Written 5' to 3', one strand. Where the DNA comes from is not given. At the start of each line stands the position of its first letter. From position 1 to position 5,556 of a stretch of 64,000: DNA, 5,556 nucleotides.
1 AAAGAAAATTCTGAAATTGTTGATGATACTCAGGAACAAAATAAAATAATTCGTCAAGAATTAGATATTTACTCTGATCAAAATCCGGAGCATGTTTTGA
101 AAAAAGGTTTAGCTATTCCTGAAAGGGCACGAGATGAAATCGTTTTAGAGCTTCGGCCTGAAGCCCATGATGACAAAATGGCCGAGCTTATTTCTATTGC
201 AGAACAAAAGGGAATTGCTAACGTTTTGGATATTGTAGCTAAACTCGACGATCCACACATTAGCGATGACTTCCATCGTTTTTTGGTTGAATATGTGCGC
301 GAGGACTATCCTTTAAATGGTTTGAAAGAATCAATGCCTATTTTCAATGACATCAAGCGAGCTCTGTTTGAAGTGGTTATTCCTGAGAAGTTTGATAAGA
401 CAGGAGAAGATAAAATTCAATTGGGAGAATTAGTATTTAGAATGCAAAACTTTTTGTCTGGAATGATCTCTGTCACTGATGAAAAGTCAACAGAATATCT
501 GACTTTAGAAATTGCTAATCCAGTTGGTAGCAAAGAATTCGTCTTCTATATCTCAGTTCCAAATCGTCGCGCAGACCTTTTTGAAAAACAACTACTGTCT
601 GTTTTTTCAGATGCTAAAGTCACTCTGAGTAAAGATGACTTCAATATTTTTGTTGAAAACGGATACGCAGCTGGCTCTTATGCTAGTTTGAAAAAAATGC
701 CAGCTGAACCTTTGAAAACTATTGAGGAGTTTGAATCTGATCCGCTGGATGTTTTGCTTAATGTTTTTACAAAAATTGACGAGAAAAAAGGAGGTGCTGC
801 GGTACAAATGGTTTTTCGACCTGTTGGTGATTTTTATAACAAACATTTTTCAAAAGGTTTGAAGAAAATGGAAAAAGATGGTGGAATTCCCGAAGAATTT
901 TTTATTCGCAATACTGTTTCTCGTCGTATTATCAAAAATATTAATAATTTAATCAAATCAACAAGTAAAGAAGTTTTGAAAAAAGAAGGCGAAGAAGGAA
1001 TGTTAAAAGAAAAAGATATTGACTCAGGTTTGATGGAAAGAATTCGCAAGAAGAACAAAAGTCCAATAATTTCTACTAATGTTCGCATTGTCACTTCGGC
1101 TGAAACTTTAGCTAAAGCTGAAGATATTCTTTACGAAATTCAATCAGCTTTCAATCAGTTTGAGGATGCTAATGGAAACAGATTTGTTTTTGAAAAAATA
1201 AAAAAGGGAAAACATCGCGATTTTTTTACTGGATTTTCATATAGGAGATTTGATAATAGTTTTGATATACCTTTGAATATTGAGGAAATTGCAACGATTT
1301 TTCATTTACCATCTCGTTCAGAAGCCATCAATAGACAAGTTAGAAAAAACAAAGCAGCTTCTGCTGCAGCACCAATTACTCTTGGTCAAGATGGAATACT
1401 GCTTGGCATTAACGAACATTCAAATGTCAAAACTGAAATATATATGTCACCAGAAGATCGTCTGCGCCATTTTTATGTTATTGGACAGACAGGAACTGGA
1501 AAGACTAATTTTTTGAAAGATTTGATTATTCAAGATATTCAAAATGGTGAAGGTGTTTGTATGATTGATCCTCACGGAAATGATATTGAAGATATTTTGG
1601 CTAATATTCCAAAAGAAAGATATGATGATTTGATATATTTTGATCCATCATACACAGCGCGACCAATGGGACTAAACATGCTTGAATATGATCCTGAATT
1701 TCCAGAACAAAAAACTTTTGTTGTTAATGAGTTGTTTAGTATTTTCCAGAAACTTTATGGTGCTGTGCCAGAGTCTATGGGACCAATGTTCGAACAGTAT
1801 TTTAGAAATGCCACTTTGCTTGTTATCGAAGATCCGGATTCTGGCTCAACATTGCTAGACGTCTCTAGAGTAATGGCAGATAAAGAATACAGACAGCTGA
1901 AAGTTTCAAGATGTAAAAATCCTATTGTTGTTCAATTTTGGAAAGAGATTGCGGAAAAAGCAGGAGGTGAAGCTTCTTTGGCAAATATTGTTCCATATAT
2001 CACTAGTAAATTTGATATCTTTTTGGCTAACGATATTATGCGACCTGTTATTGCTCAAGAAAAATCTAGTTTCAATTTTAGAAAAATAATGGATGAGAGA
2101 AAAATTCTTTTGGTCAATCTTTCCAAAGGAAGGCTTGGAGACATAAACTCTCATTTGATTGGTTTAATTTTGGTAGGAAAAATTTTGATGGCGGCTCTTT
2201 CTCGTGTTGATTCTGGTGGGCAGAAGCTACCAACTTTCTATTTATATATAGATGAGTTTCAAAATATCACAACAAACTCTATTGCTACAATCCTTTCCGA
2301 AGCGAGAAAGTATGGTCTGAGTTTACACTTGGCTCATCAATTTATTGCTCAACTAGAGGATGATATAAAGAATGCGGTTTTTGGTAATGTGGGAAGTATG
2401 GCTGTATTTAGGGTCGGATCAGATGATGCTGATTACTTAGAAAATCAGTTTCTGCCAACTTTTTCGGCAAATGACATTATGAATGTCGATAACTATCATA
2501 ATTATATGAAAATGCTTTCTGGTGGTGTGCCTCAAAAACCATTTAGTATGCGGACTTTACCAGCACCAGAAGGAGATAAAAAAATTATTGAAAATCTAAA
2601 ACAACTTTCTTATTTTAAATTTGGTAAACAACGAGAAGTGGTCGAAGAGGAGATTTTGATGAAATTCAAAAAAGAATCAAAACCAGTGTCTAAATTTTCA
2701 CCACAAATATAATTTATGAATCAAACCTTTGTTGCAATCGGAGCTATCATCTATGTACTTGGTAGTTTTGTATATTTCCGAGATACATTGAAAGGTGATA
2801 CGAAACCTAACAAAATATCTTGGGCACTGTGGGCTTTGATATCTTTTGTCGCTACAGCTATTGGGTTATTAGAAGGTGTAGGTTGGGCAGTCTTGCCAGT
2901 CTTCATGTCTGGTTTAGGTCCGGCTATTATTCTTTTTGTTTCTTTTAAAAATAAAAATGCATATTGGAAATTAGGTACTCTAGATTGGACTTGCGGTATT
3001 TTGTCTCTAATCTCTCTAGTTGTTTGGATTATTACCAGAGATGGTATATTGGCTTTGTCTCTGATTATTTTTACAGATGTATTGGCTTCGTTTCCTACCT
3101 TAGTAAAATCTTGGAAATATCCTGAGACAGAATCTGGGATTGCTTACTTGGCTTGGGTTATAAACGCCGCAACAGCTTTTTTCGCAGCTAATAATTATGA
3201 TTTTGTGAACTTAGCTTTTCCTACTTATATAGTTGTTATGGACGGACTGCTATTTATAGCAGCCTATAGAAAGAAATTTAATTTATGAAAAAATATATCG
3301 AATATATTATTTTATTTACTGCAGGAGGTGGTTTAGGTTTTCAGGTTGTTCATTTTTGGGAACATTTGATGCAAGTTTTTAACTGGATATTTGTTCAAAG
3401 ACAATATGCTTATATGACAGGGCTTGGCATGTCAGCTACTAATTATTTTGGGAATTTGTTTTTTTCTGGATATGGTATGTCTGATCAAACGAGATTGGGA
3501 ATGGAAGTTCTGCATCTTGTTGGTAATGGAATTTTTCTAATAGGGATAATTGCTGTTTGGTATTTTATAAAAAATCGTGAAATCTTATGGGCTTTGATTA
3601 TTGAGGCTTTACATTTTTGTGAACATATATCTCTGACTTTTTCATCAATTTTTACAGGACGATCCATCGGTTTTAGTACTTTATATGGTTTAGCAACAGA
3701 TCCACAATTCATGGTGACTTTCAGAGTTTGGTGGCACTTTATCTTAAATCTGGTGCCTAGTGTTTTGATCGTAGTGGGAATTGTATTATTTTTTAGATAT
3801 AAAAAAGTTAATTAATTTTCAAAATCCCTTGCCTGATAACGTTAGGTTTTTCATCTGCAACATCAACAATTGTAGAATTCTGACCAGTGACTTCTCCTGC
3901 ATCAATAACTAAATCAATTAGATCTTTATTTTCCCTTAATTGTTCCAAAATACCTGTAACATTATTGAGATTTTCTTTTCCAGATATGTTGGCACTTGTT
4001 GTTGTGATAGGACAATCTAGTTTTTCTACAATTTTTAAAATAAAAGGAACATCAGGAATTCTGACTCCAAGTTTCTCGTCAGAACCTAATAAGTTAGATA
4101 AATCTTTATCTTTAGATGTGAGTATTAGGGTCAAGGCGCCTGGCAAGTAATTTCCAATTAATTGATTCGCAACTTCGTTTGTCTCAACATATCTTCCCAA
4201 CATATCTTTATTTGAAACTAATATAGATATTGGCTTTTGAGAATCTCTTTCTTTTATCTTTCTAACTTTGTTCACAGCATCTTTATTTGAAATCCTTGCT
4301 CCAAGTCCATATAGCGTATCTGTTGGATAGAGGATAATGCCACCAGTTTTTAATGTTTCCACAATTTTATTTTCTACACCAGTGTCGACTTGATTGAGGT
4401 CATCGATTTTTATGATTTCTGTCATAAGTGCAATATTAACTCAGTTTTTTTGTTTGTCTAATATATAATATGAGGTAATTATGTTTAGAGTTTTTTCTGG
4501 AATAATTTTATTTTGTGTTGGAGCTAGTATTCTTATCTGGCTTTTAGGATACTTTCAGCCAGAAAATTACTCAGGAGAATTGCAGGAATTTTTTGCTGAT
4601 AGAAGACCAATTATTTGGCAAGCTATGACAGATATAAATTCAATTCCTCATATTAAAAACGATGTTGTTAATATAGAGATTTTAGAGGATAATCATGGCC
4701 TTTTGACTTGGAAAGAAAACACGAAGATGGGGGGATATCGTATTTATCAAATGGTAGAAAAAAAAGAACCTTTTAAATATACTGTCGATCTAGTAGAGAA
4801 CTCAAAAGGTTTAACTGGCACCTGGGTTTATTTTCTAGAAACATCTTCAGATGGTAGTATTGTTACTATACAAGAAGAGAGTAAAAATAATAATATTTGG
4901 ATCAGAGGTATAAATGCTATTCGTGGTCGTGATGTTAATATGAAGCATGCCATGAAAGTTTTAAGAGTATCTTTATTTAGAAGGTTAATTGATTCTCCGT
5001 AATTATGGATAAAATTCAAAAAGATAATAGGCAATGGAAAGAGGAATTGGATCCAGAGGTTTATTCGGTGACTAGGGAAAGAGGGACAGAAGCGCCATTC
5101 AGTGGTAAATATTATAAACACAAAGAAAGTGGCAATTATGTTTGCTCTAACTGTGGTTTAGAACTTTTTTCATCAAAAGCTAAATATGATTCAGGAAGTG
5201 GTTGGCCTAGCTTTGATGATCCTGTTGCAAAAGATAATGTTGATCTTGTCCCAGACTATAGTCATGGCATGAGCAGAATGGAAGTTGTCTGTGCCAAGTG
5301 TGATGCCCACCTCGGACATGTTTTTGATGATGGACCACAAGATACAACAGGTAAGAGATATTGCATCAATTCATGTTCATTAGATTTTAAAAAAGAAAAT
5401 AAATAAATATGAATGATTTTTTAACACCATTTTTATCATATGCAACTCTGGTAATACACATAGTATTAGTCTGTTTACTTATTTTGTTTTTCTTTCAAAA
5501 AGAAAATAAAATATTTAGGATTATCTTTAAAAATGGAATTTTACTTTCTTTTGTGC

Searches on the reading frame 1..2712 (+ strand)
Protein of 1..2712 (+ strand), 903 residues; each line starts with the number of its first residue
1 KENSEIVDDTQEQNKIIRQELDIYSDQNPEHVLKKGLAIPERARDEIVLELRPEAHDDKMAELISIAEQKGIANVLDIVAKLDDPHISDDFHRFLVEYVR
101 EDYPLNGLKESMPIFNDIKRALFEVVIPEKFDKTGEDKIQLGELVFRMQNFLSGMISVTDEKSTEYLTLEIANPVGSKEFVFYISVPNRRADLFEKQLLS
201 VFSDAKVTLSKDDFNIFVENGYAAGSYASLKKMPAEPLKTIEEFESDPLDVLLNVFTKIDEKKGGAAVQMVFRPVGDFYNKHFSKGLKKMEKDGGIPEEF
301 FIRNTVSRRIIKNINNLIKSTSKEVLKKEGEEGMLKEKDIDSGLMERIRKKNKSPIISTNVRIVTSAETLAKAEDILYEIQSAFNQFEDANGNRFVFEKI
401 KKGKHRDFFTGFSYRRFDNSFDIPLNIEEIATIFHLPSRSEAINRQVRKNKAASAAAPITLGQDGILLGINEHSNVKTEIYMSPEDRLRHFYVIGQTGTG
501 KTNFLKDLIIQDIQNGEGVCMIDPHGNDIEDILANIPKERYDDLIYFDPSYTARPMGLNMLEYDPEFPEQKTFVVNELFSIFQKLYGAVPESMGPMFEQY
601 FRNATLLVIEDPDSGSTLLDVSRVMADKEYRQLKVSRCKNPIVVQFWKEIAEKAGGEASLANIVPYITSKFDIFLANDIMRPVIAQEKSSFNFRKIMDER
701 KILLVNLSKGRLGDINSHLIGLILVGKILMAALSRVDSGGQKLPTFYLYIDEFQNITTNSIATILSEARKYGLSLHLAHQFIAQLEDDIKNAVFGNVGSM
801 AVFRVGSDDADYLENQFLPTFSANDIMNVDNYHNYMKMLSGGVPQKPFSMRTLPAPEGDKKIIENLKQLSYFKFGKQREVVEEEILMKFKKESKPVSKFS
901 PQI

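Call 8: search_protein_families(library=pfam, proteins=[window:1-2712:+], max_evalue=0.01)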
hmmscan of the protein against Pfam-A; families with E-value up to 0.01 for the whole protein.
window:1-2712:+ (903 aa): 4 families
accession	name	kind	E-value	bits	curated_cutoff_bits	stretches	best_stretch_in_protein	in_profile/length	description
PF10412.15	TrwB_AAD_bind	-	6.2e-08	32.4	20.5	1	482-530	9-57/387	Type IV secretion-system coupling protein DNA-binding domain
PF01935.23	DUF87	-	5.4e-07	30.4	23.2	1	479-526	13-62/220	Helicase HerA, central domain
PF12696.13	TraG-D_C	-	7.9e-06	26.3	22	1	747-806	3-66/126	TraM recognition site of TraD and TraG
PF13401.12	AAA_22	-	0.0012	19.6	27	0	490-537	7-55/130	AAA domain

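Call 40: search_solved_structures(query=window:1-2712:+, max_evalue=0.01)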
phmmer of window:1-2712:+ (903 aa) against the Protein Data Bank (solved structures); distinct sequences matched with E-value up to 0.01: 2.
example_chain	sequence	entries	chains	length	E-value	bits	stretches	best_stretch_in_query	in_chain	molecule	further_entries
1gl6_A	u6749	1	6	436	0.0033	18.8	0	485-529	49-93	ATPASE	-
1e9r_A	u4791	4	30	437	0.0033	18.8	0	485-529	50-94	CONJUGAL TRANSFER PROTEIN TRWB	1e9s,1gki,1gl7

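Call 41: search_protein_families(library=ncbifam, proteins=[window:1-2712:+], max_evalue=0.01)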
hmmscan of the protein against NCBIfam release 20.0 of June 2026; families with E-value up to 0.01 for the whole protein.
window:1-2712:+ (903 aa): 9 families
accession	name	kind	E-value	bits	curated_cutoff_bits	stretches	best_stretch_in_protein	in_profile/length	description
TIGR03743.1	SXT_TraD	subfamily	5.5e-15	54.8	366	2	466-559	156-249/636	conjugative transfer system coupling protein TraD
NF045973.1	conju_CD1115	equivalog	7e-11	41.6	250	1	466-806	2-358/442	VirD4-like conjugal transfer protein, CD1115 family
TIGR03754.1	conj_TOL_TraD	equivalog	1.5e-10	40.3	647.55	1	457-528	152-220/643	type IV conjugative transfer system coupling protein TraD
NF041447.1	TrbC_conju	equivalog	3.8e-07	28.9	800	1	438-525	78-166/685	F-type conjugative transfer protein TrbC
NF053655.1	CedD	equivalog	1.4e-05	24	600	1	466-530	199-263/527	DNA-translocating ATPase CedD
TIGR02759.1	TraD_Ftype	equivalog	5.8e-05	22.1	521.35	0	485-526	173-214/566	type IV conjugative transfer system coupling protein TraD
NF041017.1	DNA_import_CedB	equivalog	0.00028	19.7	700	1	460-525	248-313/590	DNA import protein CedB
TIGR03880.1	KaiC_arch_3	hypoth_equivalog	0.00044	19.8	249.45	1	491-539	19-66/224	KaiC domain-containing protein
NF040819.1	helicase_HerA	equivalog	0.0026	16.4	970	0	488-534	156-203/561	DNA double-strand break repair helicase HerA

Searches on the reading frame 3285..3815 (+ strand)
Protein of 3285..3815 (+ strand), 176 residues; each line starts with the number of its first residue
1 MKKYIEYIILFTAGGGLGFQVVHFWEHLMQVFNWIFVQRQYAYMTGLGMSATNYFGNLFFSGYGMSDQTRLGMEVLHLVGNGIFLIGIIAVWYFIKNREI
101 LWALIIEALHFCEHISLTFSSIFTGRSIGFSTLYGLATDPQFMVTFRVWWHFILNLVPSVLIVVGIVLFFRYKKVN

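Call 8: search_protein_families(library=pfam, proteins=[window:3285-3815:+], max_evalue=0.01)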
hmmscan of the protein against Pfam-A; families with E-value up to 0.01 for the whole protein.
window:3285-3815:+ (176 aa): 1 family
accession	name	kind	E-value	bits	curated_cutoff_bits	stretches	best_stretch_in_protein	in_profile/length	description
PF19471.4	DUF6008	-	4.9e-27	95.4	27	1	18-173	57-214/235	Family of unknown function (DUF6008)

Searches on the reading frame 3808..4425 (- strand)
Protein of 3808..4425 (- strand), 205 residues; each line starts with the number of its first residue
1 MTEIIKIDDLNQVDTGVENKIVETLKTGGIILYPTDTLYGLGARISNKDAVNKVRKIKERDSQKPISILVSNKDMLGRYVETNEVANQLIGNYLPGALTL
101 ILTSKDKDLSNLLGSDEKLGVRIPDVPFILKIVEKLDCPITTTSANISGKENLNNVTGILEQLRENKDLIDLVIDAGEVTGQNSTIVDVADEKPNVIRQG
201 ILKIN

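Call 8: search_protein_families(library=pfam, proteins=[window:3808-4425:-], max_evalue=0.01)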
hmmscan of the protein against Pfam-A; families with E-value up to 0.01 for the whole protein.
window:3808-4425:- (205 aa): 1 family
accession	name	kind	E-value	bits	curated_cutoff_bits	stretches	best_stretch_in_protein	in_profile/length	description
PF01300.24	Sua5_yciO_yrdC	-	4.8e-49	166.7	25.1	1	24-200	2-178/178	Telomere recombination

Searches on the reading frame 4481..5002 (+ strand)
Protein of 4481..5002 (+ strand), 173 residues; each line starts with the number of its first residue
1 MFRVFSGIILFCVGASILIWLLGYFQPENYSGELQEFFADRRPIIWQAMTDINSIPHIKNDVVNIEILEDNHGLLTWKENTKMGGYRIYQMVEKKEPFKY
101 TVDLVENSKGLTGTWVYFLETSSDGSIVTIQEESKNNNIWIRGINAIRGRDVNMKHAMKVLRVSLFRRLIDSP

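Call 8: search_protein_families(library=pfam, proteins=[window:4481-5002:+], max_evalue=0.01)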
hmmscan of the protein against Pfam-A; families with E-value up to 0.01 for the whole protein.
window:4481-5002:+ (173 aa): 0 families

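Call 41: search_protein_families(library=ncbifam, proteins=[window:4481-5002:+], max_evalue=0.01)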
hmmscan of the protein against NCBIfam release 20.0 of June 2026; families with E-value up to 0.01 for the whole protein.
window:4481-5002:+ (173 aa): 1 family
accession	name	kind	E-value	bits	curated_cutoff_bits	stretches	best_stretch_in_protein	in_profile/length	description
NF047583.1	LIC10604_fam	equivalog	1.1e-11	44.6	200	1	8-157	5-153/161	LIC10604 family protein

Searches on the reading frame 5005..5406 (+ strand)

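Call 8: search_protein_families(library=pfam, proteins=[window:5005-5406:+], max_evalue=0.01)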
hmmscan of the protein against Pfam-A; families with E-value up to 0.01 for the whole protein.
window:5005-5406:+ (133 aa): 4 families
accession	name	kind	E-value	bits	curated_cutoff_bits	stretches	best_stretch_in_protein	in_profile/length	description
PF01641.26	SelR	-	8.3e-52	174.5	24.9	1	15-130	1-116/116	SelR domain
PF24046.1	At4g08330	-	0.00013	22.5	27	0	90-116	75-101/129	At4g08330 beta-tent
PF08271.17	Zn_Ribbon_TF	-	0.00051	20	29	1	41-54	16-29/43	TFIIB zinc-binding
PF10058.14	Zn_ribbon_10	-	0.004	17.3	24.2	0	87-111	16-40/54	ER junction formation factor lunapark, zinc ribbon finger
